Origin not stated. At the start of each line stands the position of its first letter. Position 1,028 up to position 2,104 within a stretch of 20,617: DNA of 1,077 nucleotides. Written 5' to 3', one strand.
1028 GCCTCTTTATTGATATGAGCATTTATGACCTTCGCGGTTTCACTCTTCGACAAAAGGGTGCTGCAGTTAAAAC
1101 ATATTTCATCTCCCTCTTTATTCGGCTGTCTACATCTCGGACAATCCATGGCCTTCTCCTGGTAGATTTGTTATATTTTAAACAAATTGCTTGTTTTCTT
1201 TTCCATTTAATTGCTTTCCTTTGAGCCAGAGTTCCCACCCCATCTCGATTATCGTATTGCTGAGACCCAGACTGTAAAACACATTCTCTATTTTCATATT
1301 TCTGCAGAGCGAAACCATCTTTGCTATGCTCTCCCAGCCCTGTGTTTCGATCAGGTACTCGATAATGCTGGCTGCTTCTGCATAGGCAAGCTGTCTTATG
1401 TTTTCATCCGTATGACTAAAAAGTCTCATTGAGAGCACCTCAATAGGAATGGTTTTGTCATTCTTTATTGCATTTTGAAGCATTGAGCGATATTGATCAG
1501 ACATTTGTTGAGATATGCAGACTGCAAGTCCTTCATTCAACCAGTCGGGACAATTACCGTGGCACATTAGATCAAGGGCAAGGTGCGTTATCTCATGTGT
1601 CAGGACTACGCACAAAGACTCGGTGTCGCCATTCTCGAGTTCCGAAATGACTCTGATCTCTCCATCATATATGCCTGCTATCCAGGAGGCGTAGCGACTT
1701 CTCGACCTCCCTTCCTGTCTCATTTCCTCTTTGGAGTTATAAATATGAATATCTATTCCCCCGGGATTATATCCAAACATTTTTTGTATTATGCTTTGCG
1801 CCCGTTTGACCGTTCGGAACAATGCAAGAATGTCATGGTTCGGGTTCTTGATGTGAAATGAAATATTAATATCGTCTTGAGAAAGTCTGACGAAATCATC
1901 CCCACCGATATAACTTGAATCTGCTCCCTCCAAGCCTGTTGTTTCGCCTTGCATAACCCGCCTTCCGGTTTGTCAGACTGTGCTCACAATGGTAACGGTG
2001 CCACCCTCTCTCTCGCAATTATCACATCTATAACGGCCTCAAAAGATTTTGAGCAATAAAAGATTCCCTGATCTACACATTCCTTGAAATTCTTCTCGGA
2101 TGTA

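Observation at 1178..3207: Adjacent transglutaminase-like cysteine protease fold and gluzincin peptidase: a possible two-protease or protease/cross-linker effector pair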

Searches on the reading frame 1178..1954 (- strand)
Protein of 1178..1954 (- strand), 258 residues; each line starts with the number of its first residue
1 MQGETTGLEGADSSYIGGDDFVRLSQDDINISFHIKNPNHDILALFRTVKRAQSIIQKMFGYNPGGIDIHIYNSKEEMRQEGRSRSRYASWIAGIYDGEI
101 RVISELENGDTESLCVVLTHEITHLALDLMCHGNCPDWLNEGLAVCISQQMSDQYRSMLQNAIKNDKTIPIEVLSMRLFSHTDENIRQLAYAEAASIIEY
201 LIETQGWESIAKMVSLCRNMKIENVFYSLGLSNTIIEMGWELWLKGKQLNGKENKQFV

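Call 5: search_protein_families(library=pfam, proteins=[window:1178-1954:-], max_evalue=0.01)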
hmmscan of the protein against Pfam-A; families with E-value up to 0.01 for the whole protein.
window:1178-1954:- (258 aa): 1 family
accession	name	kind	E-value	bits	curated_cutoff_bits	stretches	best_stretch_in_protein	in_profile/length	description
PF13485.12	Peptidase_MA_2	-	1.7e-14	54.5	32.4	1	67-244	21-199/201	Peptidase MA superfamily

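Call 6: search_protein_families(library=padloc, proteins=[window:1178-1954:-], max_evalue=0.01)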
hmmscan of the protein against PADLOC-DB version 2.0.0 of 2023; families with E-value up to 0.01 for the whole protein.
window:1178-1954:- (258 aa): 0 families

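Call 7: search_protein_families(library=pfam, proteins=[window:1178-1954:-], max_evalue=10)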
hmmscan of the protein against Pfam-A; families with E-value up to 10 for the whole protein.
window:1178-1954:- (258 aa): 2 families
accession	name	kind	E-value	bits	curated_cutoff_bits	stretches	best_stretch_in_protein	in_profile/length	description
PF13485.12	Peptidase_MA_2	-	1.7e-14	54.5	32.4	1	67-244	21-199/201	Peptidase MA superfamily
PF09756.15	DDRGK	-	0.16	12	27.8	1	149-206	94-151/188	DDRGK domain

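Call 8: search_protein_families(library=ncbifam, proteins=[window:1178-1954:-], max_evalue=1)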
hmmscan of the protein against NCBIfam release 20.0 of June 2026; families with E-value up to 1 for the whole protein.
window:1178-1954:- (258 aa): 4 families
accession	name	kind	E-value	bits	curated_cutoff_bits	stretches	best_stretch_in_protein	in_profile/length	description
NF033876.2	flagella_HExxH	equivalog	0.013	15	205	1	109-210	122-222/384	flagellinolysin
TIGR03858.1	LLM_2I7G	subfamily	0.066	12.2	462.25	1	150-212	208-270/337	Atu2307/SP_0267 family LLM class monooxygenase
NF010242.0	PRK13689.1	equivalog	0.091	12.8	90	1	114-168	19-74/75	hypothetical protein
NF045524.1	MXAN_6640_HExxH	subfamily_domain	0.17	11.6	140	1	109-160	106-156/290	MXAN_6640 family putative metalloprotease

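Call 26: find_homologous_proteins(query=window:1178-1954:-)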
Query window:1178-1954:- (258 aa): 63 proteins with E <= 0.001 among 268 candidates.
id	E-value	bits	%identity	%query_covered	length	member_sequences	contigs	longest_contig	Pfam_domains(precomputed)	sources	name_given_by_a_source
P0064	4.5e-170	582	100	100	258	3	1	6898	PF13485.12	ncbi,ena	ncbi:MAG: hypothetical protein WCQ90_01770 [Deltaproteobacteria bacterium]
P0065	4.2e-79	284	56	92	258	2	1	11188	PF13485.12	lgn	-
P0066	3.0e-78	281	53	93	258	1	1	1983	PF13485.12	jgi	jgi:hypothetical protein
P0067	1.6e-77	278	53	93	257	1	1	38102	PF13485.12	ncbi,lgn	-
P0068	3.6e-77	277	54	91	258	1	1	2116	PF13485.12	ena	-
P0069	6.7e-76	273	54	91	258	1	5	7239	PF13485.12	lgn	-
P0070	1.0e-75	273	52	93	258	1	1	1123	PF13485.12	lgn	-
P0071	3.3e-75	271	52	93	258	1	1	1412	PF13485.12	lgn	-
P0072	4.2e-75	271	53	92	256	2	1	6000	PF13485.12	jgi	jgi:hypothetical protein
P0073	7.6e-75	270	53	92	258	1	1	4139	PF13485.12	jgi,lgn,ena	-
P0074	9.2e-75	269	54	91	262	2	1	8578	PF13485.12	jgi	-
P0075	9.7e-75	269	54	93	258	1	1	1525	PF13485.12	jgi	jgi:hypothetical protein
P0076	4.2e-74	267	52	93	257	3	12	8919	PF13485.12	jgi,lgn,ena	-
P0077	4.3e-74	267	52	91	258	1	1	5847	PF13485.12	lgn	-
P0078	7.8e-74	266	51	93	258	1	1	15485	PF13485.12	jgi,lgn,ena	-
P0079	1.6e-73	265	53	93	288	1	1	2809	PF13485.12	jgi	jgi:hypothetical protein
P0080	6.2e-73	263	50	93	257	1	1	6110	PF13485.12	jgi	jgi:hypothetical protein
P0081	8.1e-73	263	50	93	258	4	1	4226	PF13485.12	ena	-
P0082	2.1e-72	262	50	93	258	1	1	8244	PF13485.12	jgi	jgi:Peptidase MA superfamily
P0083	2.3e-72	261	51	93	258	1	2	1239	PF13485.12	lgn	-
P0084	3.0e-72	261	50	93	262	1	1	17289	PF13485.12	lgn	-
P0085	3.0e-72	261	51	90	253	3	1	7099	PF13485.12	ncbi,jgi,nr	ncbi:MAG: hypothetical protein BWK74_05270 [Desulfobacteraceae bacterium A6]|nr:MAG: hypothetical pr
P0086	4.8e-72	260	50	93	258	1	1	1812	PF13485.12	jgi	jgi:hypothetical protein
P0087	6.4e-72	260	48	95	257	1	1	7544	PF13485.12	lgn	-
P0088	7.0e-72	260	52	92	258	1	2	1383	PF13485.12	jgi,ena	-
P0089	1.5e-71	259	52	91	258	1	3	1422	PF13485.12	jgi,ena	-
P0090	3.8e-71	258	51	91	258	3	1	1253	PF13485.12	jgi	jgi:hypothetical protein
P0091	5.7e-71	257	50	90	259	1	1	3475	PF13485.12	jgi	jgi:hypothetical protein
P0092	8.4e-71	256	48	91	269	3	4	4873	PF13485.12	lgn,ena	-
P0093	9.0e-71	256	49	93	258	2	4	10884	PF13485.12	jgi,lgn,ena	jgi:hypothetical protein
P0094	4.2e-70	254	52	92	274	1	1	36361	PF13485.12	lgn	-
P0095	8.8e-70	253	47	93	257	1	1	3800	PF13485.12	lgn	-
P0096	1.1e-69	253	49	93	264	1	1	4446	PF13485.12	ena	-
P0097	1.2e-69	253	50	92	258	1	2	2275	PF13485.12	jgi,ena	-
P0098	1.4e-69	252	50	93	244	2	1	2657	PF13485.12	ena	-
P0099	3.1e-69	251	50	93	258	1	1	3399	PF13485.12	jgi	jgi:hypothetical protein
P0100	3.2e-69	251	49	92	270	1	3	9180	PF13485.12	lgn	-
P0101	4.6e-69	251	52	91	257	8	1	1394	PF13485.12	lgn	-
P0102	1.1e-68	249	49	90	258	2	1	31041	PF13485.12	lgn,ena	-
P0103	1.7e-68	249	47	93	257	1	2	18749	PF13485.12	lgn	-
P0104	7.0e-68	247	49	93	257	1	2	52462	PF13485.12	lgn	-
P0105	1.5e-67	246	48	93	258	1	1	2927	PF13485.12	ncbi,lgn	-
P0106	2.4e-67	245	46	91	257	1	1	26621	PF13485.12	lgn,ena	-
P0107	6.4e-67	244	47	92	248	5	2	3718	PF13485.12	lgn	-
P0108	1.7e-66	242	51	91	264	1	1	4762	PF13485.12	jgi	jgi:hypothetical protein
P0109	2.0e-66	242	49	91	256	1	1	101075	PF13485.12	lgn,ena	-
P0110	4.4e-66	241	47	91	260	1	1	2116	PF13485.12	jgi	jgi:hypothetical protein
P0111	2.5e-65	238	46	93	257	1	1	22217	PF13485.12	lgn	-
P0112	3.0e-65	238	47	93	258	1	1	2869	PF13485.12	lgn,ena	-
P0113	8.1e-65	237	47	91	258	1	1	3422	PF13485.12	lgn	-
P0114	2.9e-64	235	47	92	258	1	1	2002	PF13485.12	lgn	-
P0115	1.2e-63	233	47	91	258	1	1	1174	PF13485.12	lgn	-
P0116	2.3e-56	209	44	88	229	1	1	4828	PF13485.12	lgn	-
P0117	8.3e-56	207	43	92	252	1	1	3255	PF13485.12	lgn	-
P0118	2.0e-55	206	44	90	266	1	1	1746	PF13485.12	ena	-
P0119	2.4e-54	203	41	90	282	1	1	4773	PF13485.12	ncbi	-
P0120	2.0e-53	199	43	90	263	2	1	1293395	PF13485.12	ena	-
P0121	1.7e-51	193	40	96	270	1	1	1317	PF13485.12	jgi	jgi:hypothetical protein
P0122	9.0e-51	191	49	66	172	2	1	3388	PF13485.12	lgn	-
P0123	1.4e-44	171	43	74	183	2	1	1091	PF13485.12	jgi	jgi:hypothetical protein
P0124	2.9e-9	55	30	76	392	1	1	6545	PF13485.12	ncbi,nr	ncbi:MAG: hypothetical protein HY664_04840 [Chloroflexi bacterium]|nr:hypothetical protein [Chlorofl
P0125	1.7e-5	42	31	59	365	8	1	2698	PF13485.12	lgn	-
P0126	2.0e-5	42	24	75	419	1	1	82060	PF13485.12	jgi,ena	-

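Call 27: search_solved_structures(query=window:1178-1954:-, max_evalue=1, show_alignments=2)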
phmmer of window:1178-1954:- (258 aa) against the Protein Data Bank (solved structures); distinct sequences matched with E-value up to 1: 0.

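Call 28: find_encoding_contigs(protein=P0109, flank=8000, max_places=1)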
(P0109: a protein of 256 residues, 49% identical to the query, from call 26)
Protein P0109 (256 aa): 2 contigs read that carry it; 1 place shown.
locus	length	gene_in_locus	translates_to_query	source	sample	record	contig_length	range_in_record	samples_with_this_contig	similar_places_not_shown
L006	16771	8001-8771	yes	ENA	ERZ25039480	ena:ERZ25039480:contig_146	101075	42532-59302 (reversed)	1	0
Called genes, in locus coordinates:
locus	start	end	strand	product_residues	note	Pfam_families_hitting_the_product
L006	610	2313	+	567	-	PF13240:Zn_Ribbon_1 (weak), PF00069:Pkinase, PF07714:PK_Tyr_Ser-Thr, PF03748:FliL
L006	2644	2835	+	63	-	-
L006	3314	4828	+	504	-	PF01464:SLT, PF01476:LysM, PF23446:LysM1_NFP_LYK (faint), PF23473:LysM3_LYK4_5 (faint), PF01476:LysM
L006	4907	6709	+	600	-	PF13240:Zn_Ribbon_1 (faint), PF00069:Pkinase, PF07714:PK_Tyr_Ser-Thr, PF03109:ABC1 (weak)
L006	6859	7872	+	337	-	PF03783:CsgG, PF17680:FlgO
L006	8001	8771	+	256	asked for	PF13485:Peptidase_MA_2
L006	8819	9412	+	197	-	-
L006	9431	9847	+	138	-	-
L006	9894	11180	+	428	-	-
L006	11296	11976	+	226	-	PF00498:FHA, PF16697:Yop-YscD_cpl, PF00498:FHA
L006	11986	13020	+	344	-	-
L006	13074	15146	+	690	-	PF13240:Zn_Ribbon_1 (weak), PF00069:Pkinase, PF07714:PK_Tyr_Ser-Thr, PF13145:Rotamase_2, PF13616:Rotamase_3, PF00639:Rotamase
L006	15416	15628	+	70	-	-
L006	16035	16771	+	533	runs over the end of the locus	PF13240:Zn_Ribbon_1, PF00069:Pkinase, PF07714:PK_Tyr_Ser-Thr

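Call 29: find_encoding_contigs(protein=P0104, flank=8000, max_places=1)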
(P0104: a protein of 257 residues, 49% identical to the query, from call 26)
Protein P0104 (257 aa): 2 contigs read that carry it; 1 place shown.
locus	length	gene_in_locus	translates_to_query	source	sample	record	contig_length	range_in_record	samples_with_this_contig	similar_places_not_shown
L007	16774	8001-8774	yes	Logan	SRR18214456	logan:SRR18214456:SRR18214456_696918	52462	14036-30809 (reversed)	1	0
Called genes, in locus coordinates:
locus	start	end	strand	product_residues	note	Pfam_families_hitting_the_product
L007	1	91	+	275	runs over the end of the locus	-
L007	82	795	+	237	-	PF14460:Prok-E2_D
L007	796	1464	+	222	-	PF09436:DUF2016, PF14464:Prok-JAB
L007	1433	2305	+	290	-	PF00899:ThiF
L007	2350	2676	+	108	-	-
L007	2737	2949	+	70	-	-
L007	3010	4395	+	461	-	PF01807:Zn_ribbon_DnaG, PF08275:DNAG_N, PF01751:Toprim, PF13155:Toprim_2, PF13662:Toprim_4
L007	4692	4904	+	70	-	-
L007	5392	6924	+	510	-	PF01464:SLT, PF01476:LysM, PF23473:LysM3_LYK4_5 (faint), PF01476:LysM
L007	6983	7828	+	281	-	PF00768:Peptidase_S11, PF02113:Peptidase_S13 (weak), PF13354:Beta-lactamase2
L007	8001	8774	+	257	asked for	PF13485:Peptidase_MA_2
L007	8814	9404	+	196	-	-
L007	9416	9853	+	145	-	-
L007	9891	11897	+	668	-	PF00498:FHA, PF16697:Yop-YscD_cpl (faint), PF00498:FHA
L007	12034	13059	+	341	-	-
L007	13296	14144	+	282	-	PF12401:FhaA_N, PF16697:Yop-YscD_cpl, PF00498:FHA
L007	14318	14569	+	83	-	-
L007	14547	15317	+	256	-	PF00481:PP2C, PF13672:PP2C_2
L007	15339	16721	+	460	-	PF01098:FTSW_RODA_SPOVE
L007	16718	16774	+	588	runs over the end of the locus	PF21922:PBP_dimer_2, PF00905:Transpeptidase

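Call 30: find_encoding_contigs(protein=P0067, flank=8000, max_places=1)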
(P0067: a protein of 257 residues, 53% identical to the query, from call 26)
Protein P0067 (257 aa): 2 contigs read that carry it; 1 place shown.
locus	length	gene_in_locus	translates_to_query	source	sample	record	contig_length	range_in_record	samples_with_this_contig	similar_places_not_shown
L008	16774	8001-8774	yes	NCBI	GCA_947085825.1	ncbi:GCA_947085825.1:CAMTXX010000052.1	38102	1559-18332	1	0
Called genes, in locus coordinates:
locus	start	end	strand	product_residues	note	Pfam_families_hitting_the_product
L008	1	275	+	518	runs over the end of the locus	PF00226:DnaJ, PF00515:TPR_1 (weak), PF07719:TPR_2 (faint), PF13181:TPR_8 (faint), PF13414:TPR_11 (weak), PF13424:TPR_12 (weak), PF13431:TPR_17 (weak), PF00515:TPR_1 (weak), +1 more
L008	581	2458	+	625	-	PF00580:UvrD-helicase, PF01443:Viral_helicase1 (faint), PF13086:AAA_11 (weak), PF13245:AAA_19, PF13604:AAA_30 (faint), PF13361:UvrD_C, PF13538:UvrD_C_2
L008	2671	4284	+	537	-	PF01464:SLT, PF01476:LysM, PF23446:LysM1_NFP_LYK (faint), PF23473:LysM3_LYK4_5 (faint), PF01476:LysM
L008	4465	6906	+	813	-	PF00656:Peptidase_C14, PF07603:Lcl_C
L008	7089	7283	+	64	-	PF09957:VapB_antitoxin (weak)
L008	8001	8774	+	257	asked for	PF13485:Peptidase_MA_2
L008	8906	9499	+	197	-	-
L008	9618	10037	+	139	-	-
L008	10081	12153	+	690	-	PF13240:Zn_Ribbon_1 (faint), PF13248:Zn_ribbon_3 (faint), PF00498:FHA, PF16697:Yop-YscD_cpl (weak)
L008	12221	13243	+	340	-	-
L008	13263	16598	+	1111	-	PF07705:CARDB (faint), PF09136:Glucodextran_B (faint), PF17957:Big_7, PF00656:Peptidase_C14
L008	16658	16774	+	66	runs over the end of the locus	PF09957:VapB_antitoxin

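Call 60: search_protein_families(library=pfam, proteins=[L006:8819-9412:+, L006:9431-9847:+, L008:8906-9499:+, L008:9618-10037:+], max_evalue=0.1)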
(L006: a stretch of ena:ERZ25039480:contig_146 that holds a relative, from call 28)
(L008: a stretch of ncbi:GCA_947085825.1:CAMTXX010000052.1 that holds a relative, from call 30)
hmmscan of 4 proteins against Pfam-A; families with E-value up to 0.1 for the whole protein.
L006:8819-9412:+ (197 aa): 2 families
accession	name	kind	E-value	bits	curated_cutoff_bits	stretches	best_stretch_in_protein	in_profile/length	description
PF04545.22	Sigma70_r4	-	0.0038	17.1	24.1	1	136-186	2-48/50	Sigma-70, region 4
PF04542.20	Sigma70_r2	-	0.021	15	24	1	44-88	21-66/71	Sigma-70 region 2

L006:9431-9847:+ (138 aa): 2 families
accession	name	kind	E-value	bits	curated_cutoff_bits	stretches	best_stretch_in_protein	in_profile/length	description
PF11900.14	DUF3420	-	0.019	15.5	24.9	1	71-88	9-26/47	Domain of unknown function (DUF3420)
PF13281.12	MAP3K_TRAF_bd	-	0.073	12.5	24.1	1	2-105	34-129/371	MAP3K TRAFs-binding domain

L008:8906-9499:+ (197 aa): 3 families
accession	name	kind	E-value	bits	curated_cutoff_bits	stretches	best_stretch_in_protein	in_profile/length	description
PF04542.20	Sigma70_r2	-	0.0069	16.6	24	1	45-88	22-66/71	Sigma-70 region 2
PF25787.1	HTH_SB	-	0.015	15.5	43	1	161-182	25-46/53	Sleeping Beauty transposase HTH domain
PF04545.22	Sigma70_r4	-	0.05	13.6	24.1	1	135-186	1-48/50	Sigma-70, region 4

L008:9618-10037:+ (139 aa): 1 family
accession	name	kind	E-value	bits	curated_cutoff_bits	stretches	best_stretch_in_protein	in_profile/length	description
PF04740.18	LXG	-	0.047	14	26.5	0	58-135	8-82/202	LXG domain of WXG superfamily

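Call 61: search_protein_families(library=ncbifam, proteins=[L006:8819-9412:+, L006:9431-9847:+], max_evalue=0.1)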
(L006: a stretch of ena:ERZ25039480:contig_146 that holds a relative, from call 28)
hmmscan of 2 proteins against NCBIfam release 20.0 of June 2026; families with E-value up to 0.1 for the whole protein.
L006:8819-9412:+ (197 aa): 15 families
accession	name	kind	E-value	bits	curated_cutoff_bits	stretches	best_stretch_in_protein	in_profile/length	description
TIGR02937.1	sigma70-ECF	superfamily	1.9e-10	40.7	42.9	1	28-187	11-162/165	sigma-70 family RNA polymerase sigma factor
NF009174.0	PRK12522.1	equivalog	2.6e-07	30.8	217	1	27-188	16-165/175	RNA polymerase sigma factor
NF007223.0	PRK09641.1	equivalog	4.6e-07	29.9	209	1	45-184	44-178/187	RNA polymerase sigma factor SigW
NF009166.1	PRK12513.1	equivalog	5.8e-07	29.4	206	1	26-188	34-184/193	RNA polymerase sigma factor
NF010500.0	PRK13919.1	subfamily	2.4e-06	27.9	226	1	5-188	6-181/186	putative RNA polymerase sigma E protein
NF009172.0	PRK12519.1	subfamily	2.5e-06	27.2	222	1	44-188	54-187/194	RNA polymerase sigma factor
TIGR02985.1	Sig70_bacteroi1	subfamily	7.4e-06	26.3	126.4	1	41-186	23-158/162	RNA polymerase sigma-70 factor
NF009195.0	PRK12543.1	subfamily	5e-05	22.9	197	1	17-190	15-178/192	RNA polymerase sigma factor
NF009171.0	PRK12518.1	equivalog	0.0007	19.4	208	1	6-182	11-176/191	RNA polymerase sigma factor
TIGR02948.1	SigW_bacill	equivalog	0.00084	19.5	243.1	1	61-184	59-178/187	RNA polymerase sigma factor SigW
NF007228.0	PRK09646.1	subfamily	0.0035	17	226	1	46-187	57-187/194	ECF RNA polymerase sigma factor SigK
NF007216.0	PRK09638.1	equivalog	0.013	15.3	194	1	47-187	46-171/180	RNA polymerase sigma factor SigY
NF009167.0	PRK12514.1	equivalog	0.029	14.3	265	1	32-188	34-176/180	RNA polymerase sigma factor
NF009186.0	PRK12534.1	equivalog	0.087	12.6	267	0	45-186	51-181/187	RNA polymerase sigma factor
NF007230.0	PRK09648.1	subfamily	0.094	12.4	209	0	45-97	56-108/195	RNA polymerase sigma factor ShbA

L006:9431-9847:+ (138 aa): 1 family
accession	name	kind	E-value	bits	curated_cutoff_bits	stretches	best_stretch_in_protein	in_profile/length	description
NF033447.1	BrxE_fam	subfamily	0.044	14.1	40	1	48-103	73-126/169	BrxE family protein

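Call 70: predict_structure(alignment_id=A2)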
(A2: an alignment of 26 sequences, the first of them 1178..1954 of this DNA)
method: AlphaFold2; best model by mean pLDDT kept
length: 258 residues; sequences in the alignment: 26
mean_pLDDT: 85.0   pTM: 0.83
mean pLDDT of the five models: 85.0, 83.8, 83.0, 82.7, 82.3
residues with pLDDT >= 90: 168; 70-90: 47; 50-70: 21; < 50: 22
segments of 3 or more residues with pLDDT < 50: 1-12, 253-258
pLDDT, mean of each block of 10 residues (from residue 1): 36 55 92 79 94 97 95 82 54 83 71 91 96 95 95 94 96 91 92 97 96 97 93 96 89 45
secondary structure, 60 per line:
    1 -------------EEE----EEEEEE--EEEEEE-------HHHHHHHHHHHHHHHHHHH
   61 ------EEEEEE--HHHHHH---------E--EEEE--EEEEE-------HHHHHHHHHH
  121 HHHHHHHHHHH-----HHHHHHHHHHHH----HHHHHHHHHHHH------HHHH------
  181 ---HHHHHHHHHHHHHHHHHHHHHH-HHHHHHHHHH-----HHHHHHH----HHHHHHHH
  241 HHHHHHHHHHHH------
elements in order: E14-16 E21-26 E29-34 H42-60 E67-72 H75-80 E93-96 E99-103 H111-131 H137-148 H153-164 H171-174 H184-205 H207-216 H222-228 H233-252
